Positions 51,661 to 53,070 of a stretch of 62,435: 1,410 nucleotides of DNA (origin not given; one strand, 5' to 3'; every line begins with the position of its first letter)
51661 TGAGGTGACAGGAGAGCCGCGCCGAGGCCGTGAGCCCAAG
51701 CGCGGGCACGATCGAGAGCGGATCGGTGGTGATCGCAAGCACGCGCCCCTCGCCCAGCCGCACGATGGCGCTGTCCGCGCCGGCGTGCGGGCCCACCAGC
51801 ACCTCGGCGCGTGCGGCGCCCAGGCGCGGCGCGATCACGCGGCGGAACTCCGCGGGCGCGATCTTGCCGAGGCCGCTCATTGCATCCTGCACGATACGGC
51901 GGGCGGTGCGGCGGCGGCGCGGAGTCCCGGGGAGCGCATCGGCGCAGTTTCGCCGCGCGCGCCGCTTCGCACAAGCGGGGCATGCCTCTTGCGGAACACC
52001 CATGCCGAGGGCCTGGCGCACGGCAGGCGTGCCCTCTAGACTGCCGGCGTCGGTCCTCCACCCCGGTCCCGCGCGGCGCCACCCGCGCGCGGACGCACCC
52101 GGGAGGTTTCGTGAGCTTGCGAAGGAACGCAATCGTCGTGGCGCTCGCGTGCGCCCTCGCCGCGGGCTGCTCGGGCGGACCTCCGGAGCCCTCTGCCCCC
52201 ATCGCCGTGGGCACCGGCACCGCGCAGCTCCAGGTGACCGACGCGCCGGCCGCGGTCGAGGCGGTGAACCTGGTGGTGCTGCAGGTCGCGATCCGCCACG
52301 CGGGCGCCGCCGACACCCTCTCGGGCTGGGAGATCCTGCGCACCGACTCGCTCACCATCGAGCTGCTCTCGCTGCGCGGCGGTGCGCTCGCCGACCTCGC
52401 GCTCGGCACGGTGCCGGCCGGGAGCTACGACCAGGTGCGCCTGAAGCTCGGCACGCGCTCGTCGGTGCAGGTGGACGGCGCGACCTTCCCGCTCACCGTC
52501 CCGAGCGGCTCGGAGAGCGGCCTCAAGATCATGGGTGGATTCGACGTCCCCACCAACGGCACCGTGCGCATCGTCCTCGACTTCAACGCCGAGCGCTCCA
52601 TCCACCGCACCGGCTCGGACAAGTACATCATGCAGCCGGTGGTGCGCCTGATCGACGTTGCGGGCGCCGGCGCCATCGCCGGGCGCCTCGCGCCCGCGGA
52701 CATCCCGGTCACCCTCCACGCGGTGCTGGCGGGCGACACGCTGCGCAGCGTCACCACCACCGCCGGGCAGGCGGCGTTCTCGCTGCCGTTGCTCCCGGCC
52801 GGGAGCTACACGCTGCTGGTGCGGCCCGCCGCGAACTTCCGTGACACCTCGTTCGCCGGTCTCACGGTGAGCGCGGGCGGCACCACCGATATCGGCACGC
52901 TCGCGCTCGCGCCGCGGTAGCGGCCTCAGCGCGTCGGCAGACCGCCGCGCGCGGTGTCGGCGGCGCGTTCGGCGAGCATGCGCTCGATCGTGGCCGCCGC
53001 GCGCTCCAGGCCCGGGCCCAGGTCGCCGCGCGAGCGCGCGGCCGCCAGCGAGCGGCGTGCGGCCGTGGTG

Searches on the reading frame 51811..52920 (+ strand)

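Call 72: search_protein_families(library=pfam, proteins=[window:51811-52920:+], max_evalue=0.0001)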
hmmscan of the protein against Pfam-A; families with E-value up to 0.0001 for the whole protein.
window:51811-52920:+ (369 aa): 2 families
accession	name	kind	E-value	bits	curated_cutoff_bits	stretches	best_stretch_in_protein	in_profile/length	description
PF14321.11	DUF4382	-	9.7e-29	100.8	25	1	135-276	1-136/136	Domain of unknown function (DUF4382)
PF13620.12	CarboxypepD_reg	-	5.6e-05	23.9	32.3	0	307-366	24-81/82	Carboxypeptidase regulatory-like domain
